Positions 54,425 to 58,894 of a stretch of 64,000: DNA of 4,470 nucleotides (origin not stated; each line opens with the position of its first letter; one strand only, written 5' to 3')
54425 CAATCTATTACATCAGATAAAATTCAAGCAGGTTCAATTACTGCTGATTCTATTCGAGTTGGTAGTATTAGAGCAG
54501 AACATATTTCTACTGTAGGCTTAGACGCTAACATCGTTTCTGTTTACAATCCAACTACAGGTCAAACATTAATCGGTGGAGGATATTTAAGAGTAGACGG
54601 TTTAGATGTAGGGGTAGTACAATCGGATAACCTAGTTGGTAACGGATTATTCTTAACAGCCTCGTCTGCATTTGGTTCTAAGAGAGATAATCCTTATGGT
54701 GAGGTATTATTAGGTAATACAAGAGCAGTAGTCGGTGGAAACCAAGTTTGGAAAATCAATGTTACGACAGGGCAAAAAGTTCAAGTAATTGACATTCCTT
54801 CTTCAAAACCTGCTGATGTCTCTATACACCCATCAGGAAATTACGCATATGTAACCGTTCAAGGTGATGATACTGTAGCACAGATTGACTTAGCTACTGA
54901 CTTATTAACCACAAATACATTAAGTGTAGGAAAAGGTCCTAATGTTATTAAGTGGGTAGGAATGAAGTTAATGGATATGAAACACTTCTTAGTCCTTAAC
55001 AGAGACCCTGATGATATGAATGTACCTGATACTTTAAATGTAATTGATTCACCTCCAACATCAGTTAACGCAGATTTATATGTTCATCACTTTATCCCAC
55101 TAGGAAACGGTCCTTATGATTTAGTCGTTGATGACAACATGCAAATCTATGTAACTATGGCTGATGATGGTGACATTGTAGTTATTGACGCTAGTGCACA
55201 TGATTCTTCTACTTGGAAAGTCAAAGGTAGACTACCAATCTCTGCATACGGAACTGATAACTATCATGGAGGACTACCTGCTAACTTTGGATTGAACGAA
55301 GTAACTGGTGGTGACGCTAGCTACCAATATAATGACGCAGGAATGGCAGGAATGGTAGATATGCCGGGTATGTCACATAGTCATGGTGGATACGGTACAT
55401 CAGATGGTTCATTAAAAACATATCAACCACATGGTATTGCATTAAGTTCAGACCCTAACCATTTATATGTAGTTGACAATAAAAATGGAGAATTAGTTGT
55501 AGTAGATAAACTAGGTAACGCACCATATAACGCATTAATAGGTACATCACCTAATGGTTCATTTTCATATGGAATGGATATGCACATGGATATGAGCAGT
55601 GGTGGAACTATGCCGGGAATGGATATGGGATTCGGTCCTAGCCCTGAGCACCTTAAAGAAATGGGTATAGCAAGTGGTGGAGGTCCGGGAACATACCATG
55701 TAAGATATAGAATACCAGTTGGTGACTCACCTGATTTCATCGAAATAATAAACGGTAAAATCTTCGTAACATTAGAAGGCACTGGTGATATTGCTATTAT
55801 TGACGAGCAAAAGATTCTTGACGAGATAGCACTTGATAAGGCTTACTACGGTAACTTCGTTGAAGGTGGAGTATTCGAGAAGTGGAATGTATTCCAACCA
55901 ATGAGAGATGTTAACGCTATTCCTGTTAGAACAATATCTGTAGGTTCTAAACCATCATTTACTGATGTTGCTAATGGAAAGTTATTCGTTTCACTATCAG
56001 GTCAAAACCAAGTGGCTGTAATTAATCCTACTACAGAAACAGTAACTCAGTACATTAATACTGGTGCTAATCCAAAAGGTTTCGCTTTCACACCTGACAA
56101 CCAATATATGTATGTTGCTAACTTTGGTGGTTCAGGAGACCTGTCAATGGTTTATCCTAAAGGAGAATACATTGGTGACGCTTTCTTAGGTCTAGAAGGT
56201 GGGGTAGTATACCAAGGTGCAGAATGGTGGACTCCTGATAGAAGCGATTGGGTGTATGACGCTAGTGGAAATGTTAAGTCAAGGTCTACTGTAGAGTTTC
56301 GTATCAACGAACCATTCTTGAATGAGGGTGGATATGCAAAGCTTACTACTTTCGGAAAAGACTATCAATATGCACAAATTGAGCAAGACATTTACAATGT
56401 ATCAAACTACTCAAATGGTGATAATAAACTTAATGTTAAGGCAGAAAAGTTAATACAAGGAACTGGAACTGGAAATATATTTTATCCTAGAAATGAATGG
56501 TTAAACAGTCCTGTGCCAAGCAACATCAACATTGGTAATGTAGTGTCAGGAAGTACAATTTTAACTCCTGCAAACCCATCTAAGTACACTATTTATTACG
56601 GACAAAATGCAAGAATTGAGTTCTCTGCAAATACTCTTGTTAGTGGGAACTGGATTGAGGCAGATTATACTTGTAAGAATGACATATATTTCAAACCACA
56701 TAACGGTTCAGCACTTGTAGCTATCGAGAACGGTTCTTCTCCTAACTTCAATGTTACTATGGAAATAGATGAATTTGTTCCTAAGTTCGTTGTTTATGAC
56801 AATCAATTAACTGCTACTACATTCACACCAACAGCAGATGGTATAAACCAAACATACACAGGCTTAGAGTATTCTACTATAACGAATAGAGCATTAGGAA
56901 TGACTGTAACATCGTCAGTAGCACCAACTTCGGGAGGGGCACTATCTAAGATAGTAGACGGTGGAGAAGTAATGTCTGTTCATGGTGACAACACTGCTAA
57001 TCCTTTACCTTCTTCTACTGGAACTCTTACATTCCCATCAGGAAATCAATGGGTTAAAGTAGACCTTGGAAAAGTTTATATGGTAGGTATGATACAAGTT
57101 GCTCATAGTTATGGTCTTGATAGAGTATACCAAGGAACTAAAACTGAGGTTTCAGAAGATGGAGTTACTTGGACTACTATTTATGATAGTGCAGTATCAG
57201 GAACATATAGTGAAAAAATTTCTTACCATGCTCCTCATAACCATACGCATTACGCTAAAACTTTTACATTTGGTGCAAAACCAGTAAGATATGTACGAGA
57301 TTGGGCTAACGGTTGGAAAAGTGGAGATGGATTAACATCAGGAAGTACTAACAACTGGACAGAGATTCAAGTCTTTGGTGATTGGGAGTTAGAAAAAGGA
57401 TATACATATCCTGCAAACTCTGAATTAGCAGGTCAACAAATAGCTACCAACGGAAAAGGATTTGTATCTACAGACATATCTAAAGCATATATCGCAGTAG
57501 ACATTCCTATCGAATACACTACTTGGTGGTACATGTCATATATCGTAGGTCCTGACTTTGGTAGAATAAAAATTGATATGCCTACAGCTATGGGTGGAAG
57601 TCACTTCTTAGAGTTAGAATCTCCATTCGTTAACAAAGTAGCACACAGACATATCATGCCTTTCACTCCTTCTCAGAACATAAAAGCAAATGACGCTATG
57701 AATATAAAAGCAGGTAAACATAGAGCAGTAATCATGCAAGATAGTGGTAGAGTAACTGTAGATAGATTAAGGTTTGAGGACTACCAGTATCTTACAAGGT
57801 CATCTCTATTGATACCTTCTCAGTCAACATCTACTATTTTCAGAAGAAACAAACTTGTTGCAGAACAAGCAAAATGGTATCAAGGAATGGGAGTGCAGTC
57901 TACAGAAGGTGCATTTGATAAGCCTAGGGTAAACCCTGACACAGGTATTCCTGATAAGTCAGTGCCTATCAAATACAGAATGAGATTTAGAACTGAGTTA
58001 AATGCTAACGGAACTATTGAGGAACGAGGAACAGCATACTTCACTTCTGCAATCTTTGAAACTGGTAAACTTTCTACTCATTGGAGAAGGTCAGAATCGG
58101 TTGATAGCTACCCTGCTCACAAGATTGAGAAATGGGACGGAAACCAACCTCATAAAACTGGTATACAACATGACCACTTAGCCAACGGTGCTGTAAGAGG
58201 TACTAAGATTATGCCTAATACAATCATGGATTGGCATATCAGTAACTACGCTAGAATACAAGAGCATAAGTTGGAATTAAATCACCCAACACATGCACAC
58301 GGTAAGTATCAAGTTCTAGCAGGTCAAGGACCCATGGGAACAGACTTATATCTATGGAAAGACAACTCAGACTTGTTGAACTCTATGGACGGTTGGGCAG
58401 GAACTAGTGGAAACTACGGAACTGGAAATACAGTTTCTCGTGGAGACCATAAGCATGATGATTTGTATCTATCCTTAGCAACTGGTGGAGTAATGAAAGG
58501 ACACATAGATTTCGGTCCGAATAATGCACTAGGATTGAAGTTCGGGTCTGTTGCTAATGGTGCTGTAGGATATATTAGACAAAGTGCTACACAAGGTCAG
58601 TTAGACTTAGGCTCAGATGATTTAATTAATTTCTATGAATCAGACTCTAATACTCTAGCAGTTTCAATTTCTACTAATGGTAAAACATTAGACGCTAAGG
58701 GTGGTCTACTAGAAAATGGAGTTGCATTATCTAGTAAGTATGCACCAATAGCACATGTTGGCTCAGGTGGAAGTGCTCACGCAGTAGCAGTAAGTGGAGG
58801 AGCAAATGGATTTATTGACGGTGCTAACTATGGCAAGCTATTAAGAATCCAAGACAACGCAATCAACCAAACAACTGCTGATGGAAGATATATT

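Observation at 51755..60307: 2,850-aa composite fibre: 47x decapeptide repeats + PA14 + beta-propeller + Met-rich MxM motifs + discoidin-like + HxH fibre repeats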

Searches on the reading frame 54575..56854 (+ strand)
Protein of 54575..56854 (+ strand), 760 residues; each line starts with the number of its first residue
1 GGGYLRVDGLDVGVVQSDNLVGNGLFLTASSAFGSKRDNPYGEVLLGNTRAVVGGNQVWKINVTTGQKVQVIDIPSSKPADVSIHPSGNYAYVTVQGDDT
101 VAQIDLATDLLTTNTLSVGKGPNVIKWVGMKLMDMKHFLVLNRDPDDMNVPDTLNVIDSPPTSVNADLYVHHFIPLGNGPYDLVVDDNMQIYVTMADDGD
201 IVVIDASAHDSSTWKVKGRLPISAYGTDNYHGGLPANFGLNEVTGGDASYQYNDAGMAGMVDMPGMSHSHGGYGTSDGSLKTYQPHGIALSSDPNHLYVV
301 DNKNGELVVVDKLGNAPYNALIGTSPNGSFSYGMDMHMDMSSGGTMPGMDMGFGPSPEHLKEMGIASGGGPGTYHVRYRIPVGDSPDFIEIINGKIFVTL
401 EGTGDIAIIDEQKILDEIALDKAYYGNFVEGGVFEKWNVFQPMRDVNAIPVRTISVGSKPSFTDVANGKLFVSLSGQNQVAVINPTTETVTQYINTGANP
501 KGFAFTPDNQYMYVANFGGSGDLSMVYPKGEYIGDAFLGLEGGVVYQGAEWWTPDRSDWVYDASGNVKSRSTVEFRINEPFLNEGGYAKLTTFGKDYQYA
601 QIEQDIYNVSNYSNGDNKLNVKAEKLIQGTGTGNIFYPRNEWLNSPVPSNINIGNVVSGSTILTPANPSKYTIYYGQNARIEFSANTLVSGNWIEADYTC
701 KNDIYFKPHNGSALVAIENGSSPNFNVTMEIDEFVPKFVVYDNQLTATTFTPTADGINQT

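Call 14: search_solved_structures(query=window:54575-56854:+, max_evalue=1)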
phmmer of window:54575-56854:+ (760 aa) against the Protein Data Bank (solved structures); distinct sequences matched with E-value up to 1: 4.
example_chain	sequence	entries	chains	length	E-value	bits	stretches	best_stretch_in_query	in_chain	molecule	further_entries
1l0q_A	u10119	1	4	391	5.7e-18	67.9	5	469-519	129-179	Surface layer protein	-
3bws_A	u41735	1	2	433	0.00085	21.1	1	479-517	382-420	protein Lp49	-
5c2v_B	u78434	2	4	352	0.0015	20.3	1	468-520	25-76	HYDRAZINE SYNTHASE BETA SUBUNIT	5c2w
3hfq_A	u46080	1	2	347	0.41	12.2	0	54-122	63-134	uncharacterized protein lp_2219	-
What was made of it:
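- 54743..56122 (+): Seven-bladed YVTN-type beta-propeller (aa 997-1456). PDB 1l0q at E 5.7e-18 (call 14).
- On YVTN / YncE-type seven-bladed beta-propeller: 1l0q_A at E 5.7e-18 in 5 stretches (call 14).
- Checked: PDB 1l0q matches at E 5.7e-18 by sequence (call 14).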

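Call 15: find_homologous_proteins(query=window:54575-56854:+, max_evalue=0.001)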
Query window:54575-56854:+ (760 aa): 5 proteins with E <= 0.001 among 8000 candidates.
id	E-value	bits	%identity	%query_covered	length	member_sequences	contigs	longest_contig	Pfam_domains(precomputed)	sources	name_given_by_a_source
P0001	2.3e-106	375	64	33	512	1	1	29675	-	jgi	jgi:hypothetical protein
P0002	1.7e-9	55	39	8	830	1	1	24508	PF25174.2,PF21783.3,PF02239.23,PF24684.2,PF22544.3,PF08450.19,PF23981.2,PF22494.4,PF10282.16,PF18962.8,PF13860.13,PF23414.2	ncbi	-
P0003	4.5e-6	44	30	19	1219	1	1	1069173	PF22494.4,PF10282.16,PF25174.2,PF21783.3,PF02239.23,PF01436.28,PF23414.2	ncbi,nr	ncbi:MAG: YncE family protein [Lewinellaceae bacterium]|nr:YncE family protein [Lewinellaceae bacter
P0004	4.2e-5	40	35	8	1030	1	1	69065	PF10282.16,PF25174.2,PF01731.27,PF21783.3,PF01436.28,PF08450.19,PF23414.2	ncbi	ncbi:MAG: YncE family protein [Thermoplasmataceae archaeon]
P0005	7.6e-4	36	27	14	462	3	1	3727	PF22494.4,PF10282.16,PF25174.2,PF24814.2,PF23381.2,PF02643.21,PF21783.3,PF02239.23,PF24684.2,PF23414.2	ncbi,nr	ncbi:MAG: DUF192 domain-containing protein [Thermoproteota archaeon]|nr:DUF192 domain-containing pro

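Call 17: find_encoding_contigs(protein=P0001, flank=10000)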
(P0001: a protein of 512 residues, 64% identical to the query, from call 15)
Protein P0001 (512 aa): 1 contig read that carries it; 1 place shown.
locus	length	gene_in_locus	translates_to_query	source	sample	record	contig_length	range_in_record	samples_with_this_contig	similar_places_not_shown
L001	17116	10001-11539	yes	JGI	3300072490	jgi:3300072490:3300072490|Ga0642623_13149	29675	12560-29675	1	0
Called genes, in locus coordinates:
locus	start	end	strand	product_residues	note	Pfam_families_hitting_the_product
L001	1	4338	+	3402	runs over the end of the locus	PF00877:NLPC_P60, PF08239:SH3_3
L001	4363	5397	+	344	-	-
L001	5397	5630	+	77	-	-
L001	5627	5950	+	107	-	-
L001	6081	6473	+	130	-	-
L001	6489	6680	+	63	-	-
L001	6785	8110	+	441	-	-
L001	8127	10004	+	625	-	-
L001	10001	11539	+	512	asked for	-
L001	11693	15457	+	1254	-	PF00754:F5_F8_type_C (weak), PF22633:F5_F8_type_C_2 (weak)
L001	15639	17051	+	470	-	-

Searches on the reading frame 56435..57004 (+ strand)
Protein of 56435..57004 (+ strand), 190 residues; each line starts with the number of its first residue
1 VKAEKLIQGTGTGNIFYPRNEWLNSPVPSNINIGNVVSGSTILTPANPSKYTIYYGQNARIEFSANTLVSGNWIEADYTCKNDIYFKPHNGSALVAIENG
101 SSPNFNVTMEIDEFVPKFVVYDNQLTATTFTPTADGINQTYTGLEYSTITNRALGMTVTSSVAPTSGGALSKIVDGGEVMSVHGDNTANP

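Call 30: search_protein_families(library=pfam, proteins=[window:56435-57004:+], max_evalue=1)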
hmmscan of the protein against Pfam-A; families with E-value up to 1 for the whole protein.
window:56435-57004:+ (190 aa): 0 families

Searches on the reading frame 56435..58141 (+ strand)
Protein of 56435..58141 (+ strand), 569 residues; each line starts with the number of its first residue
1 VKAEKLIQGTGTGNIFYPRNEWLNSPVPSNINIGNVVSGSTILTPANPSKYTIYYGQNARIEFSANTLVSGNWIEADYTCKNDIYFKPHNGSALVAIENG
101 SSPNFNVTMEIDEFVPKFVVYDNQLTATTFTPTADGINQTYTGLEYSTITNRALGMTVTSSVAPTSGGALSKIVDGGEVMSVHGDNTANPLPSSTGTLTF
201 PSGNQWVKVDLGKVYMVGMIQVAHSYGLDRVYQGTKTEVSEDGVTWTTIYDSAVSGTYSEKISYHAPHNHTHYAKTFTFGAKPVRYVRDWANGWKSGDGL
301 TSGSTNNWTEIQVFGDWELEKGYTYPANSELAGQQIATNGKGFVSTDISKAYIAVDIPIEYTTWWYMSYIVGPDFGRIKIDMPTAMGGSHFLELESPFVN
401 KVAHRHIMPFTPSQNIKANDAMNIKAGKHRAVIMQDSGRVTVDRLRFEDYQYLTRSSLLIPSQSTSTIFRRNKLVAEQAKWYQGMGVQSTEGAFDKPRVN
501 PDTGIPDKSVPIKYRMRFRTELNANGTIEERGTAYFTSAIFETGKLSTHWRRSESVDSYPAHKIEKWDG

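Call 27: search_solved_structures(query=window:56435-58141:+, max_evalue=1)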
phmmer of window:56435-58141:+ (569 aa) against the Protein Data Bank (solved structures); distinct sequences matched with E-value up to 1: 6.
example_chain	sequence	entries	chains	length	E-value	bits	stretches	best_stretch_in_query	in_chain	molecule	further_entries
5zu6_A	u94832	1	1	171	0.0014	20.4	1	181-301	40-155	CBM32 domain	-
3bn6_A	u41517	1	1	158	0.0093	17.7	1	199-290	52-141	Lactadherin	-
2pqs_A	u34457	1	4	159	0.0094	17.7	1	199-290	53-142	Lactadherin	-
2l9l_A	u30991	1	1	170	0.011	17.5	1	198-290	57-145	Lactadherin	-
5zu5_A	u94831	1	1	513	0.014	17.2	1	182-300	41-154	alginate lyase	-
7w12_A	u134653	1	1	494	0.014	17.1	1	183-300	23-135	Alginate lyase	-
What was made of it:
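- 56972..57409 (+): Discoidin / F5_F8 type C (CBM32-like) domain (aa ~1740-1885), with the His-rich loop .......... (aa 1824-1833). PDB CBM32 5zu6 at E 1.4e-3 (call 27).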

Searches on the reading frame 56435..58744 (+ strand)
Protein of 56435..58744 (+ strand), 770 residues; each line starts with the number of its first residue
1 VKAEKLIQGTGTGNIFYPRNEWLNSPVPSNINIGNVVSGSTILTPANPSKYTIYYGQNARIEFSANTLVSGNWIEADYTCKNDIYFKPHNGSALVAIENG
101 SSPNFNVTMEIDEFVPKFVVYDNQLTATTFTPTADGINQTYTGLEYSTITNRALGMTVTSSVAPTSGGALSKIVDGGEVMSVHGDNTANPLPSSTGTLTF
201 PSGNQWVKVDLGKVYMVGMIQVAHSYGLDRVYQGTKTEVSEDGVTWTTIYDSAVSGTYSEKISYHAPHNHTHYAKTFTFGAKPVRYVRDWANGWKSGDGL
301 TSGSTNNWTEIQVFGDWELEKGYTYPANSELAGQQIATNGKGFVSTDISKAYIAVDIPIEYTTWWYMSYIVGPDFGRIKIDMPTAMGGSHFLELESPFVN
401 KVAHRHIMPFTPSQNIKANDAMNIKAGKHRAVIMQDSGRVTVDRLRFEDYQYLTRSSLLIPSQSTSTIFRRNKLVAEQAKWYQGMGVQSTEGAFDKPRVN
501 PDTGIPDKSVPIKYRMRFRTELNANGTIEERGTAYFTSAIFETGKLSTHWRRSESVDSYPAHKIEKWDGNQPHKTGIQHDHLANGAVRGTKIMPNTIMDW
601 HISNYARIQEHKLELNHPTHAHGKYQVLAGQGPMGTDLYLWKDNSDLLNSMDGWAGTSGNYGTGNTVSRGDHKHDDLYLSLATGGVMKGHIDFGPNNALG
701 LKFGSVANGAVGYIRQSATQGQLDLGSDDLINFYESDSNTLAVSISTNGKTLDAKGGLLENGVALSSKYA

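Call 39: find_homologous_proteins(query=window:56435-58744:+, max_evalue=1e-10)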
Query window:56435-58744:+ (770 aa): 3 proteins with E <= 1e-10 among 8000 candidates.
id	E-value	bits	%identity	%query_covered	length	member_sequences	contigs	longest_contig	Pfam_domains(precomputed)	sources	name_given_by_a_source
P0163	5.0e-103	364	65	35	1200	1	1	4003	-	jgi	jgi:hypothetical protein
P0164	4.3e-20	90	35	21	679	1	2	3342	PF00754.32,PF22633.4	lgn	-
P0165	1.6e-11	61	42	18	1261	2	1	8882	PF00754.32,PF22633.4,PF02018.24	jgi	-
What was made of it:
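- Tried and rejected: Searches with the propeller and with the central region found almost nothing (5 and 3 hits, calls 15, 39).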

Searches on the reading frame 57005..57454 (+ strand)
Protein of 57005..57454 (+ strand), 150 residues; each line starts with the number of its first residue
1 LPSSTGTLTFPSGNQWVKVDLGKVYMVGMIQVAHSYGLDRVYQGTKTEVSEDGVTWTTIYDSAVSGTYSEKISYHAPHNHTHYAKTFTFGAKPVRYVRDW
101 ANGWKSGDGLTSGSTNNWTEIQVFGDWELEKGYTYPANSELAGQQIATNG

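Call 30: search_protein_families(library=pfam, proteins=[window:57005-57454:+], max_evalue=1)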
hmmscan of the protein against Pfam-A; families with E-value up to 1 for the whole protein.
window:57005-57454:+ (150 aa): 2 families
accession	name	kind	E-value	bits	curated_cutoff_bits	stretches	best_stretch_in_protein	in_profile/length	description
PF00754.31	F5_F8_type_C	-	2.6e-09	37.7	28.2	1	13-111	32-122/127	F5/8 type C domain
PF22633.2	F5_F8_type_C_2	-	8.4e-09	36.4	27.8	1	11-73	16-80/91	NedA-like, galactose-binding domain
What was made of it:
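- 56972..57409 (+): Pfam PF00754 37.7 bits and PF22633 36.4 bits (call 30).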
